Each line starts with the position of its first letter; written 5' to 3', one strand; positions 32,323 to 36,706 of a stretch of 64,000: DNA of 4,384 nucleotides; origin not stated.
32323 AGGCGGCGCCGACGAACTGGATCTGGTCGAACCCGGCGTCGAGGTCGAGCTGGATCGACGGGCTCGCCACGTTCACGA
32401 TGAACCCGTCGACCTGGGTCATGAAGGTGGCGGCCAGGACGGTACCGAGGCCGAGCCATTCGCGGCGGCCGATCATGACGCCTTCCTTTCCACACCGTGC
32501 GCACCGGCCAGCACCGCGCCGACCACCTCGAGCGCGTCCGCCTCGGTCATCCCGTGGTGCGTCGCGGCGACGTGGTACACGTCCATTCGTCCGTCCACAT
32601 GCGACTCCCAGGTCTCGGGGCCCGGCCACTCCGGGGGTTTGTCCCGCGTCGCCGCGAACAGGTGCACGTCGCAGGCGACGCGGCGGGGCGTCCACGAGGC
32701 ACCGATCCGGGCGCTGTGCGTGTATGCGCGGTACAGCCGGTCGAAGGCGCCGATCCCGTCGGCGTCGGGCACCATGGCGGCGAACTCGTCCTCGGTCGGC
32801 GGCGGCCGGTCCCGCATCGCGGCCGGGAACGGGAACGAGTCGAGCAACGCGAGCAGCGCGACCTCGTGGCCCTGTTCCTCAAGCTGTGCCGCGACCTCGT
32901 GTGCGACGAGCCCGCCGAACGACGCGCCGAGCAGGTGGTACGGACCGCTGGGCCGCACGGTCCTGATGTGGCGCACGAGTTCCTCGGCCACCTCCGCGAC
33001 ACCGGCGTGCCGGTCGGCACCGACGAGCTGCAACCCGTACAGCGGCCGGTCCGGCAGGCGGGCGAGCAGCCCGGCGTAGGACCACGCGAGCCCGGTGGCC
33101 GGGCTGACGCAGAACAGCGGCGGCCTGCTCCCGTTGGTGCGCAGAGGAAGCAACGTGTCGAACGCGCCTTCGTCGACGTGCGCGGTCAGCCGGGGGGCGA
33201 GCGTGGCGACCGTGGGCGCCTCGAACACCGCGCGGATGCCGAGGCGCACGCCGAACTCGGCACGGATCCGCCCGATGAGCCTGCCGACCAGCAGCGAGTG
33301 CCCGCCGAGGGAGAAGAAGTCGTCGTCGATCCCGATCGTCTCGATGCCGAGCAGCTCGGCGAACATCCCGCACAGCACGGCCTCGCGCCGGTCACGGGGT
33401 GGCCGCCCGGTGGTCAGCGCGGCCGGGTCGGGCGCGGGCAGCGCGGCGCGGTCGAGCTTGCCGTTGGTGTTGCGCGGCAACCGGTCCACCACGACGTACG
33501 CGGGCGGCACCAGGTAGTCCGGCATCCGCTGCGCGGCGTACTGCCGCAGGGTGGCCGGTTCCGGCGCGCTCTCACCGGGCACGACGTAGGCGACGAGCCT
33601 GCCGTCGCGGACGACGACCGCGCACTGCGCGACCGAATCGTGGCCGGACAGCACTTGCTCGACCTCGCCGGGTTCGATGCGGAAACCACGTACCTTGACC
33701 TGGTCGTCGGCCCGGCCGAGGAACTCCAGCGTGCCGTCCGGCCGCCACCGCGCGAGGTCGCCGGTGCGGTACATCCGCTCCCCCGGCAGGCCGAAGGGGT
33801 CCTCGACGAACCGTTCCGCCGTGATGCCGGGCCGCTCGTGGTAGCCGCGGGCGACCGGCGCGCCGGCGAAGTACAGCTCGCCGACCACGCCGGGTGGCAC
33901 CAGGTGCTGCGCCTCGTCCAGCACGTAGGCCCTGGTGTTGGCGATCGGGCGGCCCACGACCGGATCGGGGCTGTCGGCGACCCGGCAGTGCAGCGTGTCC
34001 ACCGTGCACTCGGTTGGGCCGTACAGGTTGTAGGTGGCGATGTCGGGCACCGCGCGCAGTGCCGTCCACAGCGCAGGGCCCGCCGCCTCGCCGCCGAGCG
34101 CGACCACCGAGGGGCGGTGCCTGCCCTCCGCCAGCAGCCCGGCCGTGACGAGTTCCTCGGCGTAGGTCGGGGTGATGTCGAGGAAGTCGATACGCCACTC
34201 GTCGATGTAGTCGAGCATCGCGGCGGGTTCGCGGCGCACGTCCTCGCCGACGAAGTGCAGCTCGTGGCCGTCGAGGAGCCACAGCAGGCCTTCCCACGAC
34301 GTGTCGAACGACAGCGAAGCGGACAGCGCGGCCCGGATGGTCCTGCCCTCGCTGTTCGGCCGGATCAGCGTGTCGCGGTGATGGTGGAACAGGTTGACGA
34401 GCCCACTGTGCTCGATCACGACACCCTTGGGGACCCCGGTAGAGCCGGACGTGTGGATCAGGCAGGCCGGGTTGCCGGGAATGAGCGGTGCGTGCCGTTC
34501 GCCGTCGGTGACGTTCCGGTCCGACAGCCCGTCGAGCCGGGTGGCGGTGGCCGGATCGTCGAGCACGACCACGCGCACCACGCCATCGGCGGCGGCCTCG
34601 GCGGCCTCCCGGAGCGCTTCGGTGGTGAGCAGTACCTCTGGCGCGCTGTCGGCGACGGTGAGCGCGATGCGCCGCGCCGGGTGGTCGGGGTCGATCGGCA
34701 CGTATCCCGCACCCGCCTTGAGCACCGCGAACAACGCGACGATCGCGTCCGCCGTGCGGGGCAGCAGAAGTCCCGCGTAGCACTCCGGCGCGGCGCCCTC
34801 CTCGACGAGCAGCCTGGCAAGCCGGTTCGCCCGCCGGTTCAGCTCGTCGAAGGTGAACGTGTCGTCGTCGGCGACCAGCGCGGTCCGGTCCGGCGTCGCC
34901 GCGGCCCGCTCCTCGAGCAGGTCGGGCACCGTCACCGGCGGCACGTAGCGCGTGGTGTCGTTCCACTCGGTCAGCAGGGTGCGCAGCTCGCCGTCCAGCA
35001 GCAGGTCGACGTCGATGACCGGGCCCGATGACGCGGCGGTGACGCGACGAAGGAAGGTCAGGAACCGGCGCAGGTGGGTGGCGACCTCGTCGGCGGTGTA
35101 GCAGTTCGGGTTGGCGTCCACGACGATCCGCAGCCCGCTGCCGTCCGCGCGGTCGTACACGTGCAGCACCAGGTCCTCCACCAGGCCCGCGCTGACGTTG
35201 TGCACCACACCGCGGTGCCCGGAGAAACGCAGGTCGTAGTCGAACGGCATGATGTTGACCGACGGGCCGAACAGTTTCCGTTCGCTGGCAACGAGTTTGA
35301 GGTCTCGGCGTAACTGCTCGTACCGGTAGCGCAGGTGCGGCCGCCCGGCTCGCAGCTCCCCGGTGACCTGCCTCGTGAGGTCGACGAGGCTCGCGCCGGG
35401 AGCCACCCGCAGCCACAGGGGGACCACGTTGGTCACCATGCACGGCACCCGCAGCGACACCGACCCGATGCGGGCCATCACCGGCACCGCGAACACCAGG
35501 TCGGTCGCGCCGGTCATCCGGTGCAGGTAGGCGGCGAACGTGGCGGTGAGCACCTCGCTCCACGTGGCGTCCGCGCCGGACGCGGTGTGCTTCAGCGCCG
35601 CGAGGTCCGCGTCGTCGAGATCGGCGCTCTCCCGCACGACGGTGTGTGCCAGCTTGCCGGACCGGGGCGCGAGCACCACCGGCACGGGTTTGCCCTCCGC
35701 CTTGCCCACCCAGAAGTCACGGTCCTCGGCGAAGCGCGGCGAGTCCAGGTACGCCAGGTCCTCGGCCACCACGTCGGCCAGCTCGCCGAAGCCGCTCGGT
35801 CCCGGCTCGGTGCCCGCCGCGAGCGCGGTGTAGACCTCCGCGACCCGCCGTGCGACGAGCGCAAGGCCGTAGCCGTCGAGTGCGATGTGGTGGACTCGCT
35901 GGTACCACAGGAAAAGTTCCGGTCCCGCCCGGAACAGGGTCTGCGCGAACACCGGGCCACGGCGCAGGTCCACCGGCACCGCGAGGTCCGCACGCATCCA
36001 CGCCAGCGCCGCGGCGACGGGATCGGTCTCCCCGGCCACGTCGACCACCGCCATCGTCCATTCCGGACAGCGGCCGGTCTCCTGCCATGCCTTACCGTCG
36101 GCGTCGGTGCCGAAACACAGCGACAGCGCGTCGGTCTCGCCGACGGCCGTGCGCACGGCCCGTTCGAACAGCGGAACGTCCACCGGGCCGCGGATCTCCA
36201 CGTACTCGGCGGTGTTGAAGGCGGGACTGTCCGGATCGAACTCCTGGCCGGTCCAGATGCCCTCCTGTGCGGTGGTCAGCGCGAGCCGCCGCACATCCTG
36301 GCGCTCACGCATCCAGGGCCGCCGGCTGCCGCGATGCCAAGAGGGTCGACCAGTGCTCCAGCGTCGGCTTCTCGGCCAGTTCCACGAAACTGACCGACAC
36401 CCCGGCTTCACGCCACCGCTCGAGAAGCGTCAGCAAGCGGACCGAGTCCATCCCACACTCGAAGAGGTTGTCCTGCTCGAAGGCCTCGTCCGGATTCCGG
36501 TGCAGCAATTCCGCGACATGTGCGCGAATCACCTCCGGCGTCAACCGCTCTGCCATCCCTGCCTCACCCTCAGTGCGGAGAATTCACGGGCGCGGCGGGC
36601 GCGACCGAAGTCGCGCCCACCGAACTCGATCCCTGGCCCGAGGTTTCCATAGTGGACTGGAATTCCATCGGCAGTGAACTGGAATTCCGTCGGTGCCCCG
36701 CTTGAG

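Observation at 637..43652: All five isonitrile-lipopeptide core functions present, but rearranged into a PKS / NRPS / YcaO / metal-transport supercluster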

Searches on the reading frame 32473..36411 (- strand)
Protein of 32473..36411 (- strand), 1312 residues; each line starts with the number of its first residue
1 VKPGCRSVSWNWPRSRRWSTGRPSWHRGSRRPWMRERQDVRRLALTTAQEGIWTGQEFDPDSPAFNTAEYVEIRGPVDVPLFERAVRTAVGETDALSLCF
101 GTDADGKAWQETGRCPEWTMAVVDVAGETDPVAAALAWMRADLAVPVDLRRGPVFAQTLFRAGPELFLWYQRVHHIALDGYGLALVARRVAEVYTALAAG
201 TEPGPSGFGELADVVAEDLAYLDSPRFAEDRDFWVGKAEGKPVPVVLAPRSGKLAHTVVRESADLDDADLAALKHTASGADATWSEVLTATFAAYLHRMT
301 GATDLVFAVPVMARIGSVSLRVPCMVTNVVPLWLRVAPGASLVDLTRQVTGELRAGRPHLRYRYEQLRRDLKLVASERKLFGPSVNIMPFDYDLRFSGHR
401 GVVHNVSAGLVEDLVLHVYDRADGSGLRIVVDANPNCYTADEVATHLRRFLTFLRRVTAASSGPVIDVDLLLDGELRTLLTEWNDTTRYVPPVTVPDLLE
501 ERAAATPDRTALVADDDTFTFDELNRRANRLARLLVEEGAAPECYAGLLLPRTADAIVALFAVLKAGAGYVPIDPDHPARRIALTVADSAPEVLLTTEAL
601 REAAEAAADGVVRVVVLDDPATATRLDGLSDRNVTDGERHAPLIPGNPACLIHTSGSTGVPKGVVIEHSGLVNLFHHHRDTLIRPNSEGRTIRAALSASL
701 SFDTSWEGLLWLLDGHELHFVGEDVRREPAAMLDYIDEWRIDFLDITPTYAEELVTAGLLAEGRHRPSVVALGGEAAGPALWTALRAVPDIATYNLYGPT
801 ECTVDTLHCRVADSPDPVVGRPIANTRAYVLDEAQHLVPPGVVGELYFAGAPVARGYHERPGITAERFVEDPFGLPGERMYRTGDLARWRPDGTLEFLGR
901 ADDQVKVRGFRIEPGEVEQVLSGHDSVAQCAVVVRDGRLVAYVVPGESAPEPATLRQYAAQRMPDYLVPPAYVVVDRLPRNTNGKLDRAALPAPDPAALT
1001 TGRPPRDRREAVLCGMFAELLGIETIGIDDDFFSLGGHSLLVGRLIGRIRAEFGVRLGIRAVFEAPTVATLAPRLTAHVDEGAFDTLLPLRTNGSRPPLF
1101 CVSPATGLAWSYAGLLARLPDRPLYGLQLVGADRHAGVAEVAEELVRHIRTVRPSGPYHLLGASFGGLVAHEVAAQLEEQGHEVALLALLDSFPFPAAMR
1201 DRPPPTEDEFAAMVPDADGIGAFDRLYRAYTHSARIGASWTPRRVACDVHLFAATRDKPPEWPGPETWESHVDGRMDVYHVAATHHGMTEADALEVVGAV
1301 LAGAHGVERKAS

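Call 5: search_protein_families(library=pfam, proteins=[window:32473-36411:-], max_evalue=0.001)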
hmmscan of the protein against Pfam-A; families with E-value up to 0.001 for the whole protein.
window:32473-36411:- (1312 aa): 5 families
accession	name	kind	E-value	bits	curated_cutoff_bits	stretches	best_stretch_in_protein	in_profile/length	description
PF00501.34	AMP-binding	-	1.9e-77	261.1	29.9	1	499-858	1-384/384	AMP-binding enzyme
PF00668.25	Condensation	-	9.1e-57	193.2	30.6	1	43-479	5-455/456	Condensation domain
PF00975.26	Thioesterase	-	4.2e-24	86.5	26.4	1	1097-1295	1-216/226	Thioesterase domain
PF00550.31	PP-binding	-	4e-15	56.2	20.8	1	1012-1072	2-64/67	Phosphopantetheine attachment site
PF13193.12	AMP-binding_C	-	1.7e-14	54.9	24.5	1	916-985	1-76/76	AMP-binding enzyme C-terminal domain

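Call 14: search_protein_families(library=ncbifam, proteins=[window:32473-36411:-], max_evalue=0.001)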
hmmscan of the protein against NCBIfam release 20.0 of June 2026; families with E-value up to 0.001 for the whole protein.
window:32473-36411:- (1312 aa): 106 families (the best 25 are shown)
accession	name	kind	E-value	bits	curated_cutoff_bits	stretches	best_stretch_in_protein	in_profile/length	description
NF038078.1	NRPS_MxcG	equivalog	5.2e-271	902.2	2300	1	42-1077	4-1043/1442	myxochelin non-ribosomal peptide synthetase MxcG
NF007605.2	PRK10252.1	equivalog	2.5e-188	628.2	2400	1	41-1195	2-1169/1292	enterobactin non-ribosomal peptide synthetase EntF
NF004282.0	PRK05691.1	subfamily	1.2e-157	526.1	4090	1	40-1090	673-1720/4334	non-ribosomal peptide synthase/polyketide synthase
NF041803.1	NRPS_SolG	exception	7.7e-122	407.9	2200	1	454-1080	521-1159/1163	solanimycin non-ribosomal peptide synthetase SolG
TIGR01733.1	AA-adenyl-dom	subfamily_domain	4e-115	384.9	317.4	1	520-932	1-409/409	amino acid adenylation domain-containing protein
NF047350.1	aureusi_NRPS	equivalog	1.2e-100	337.5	2500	1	327-1084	257-983/2373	aureusimine non-ribosomal peptide synthetase AusA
TIGR03443.1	alpha_am_amid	equivalog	6.7e-60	202.7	1030.1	3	874-949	673-753/1390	L-aminoadipate-semialdehyde dehydrogenase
TIGR03098.1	ligase_PEP_1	hypoth_equivalog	7.2e-59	199.6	592.35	1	495-991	2-514/517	acyl-CoA ligase (AMP-forming), exosortase A system-associated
NF004837.0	PRK06187.1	subfamily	2.6e-55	187.7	476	1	491-991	6-518/531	long-chain-fatty-acid--CoA ligase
NF003417.0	PRK04813.1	subfamily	1.2e-54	185.7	476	1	499-991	9-499/505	D-alanine--poly(phosphoribitol) ligase subunit DltA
TIGR01734.1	D-ala-DACP-lig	equivalog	7.2e-53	179.9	559.85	1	499-991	6-498/504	D-alanine--poly(phosphoribitol) ligase subunit DltA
NF052269.1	Staph_lig_FadD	equivalog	1.6e-43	148.8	650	1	497-991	4-489/499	long-chain-fatty-acid--CoA ligase FadD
NF005863.0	PRK07798.1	subfamily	8e-42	143.5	543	1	494-987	5-523/540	acyl-CoA synthetase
NF006182.0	PRK08316.1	subfamily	5.4e-40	137.3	663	1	493-986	11-508/523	fatty acyl-CoA synthetase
NF004822.0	PRK06178.1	equivalog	1.1e-39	136.5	782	2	818-991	392-563/571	acyl-CoA synthetase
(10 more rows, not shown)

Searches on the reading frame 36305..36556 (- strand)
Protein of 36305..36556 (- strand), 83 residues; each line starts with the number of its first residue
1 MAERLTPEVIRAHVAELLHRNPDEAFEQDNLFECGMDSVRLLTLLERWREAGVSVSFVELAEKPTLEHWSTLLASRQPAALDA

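Call 5: search_protein_families(library=pfam, proteins=[window:36305-36556:-], max_evalue=0.001)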
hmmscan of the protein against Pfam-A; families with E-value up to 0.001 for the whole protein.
window:36305-36556:- (83 aa): 1 family
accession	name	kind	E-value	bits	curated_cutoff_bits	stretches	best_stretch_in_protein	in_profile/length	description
PF00550.31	PP-binding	-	5.6e-11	43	20.8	1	9-72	2-66/67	Phosphopantetheine attachment site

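Call 16: find_encoding_contigs(protein=window:36305-36556:-, flank=10000, max_places=6)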
Protein window:36305-36556:- (83 aa): 1 contig read that carries it; 1 place shown.
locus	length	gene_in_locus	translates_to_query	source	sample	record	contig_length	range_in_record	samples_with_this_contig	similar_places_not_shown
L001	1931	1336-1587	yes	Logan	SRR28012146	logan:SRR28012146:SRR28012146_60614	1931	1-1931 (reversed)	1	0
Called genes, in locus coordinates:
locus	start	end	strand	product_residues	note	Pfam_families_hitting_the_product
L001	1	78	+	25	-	?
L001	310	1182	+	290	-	PF02668:TauD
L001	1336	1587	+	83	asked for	PF00550:PP-binding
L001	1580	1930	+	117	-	?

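Call 62: search_protein_families(library=ncbifam, proteins=[window:36305-36556:-], max_evalue=0.00001)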
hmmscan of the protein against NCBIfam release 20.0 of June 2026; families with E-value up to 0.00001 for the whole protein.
window:36305-36556:- (83 aa): 0 families
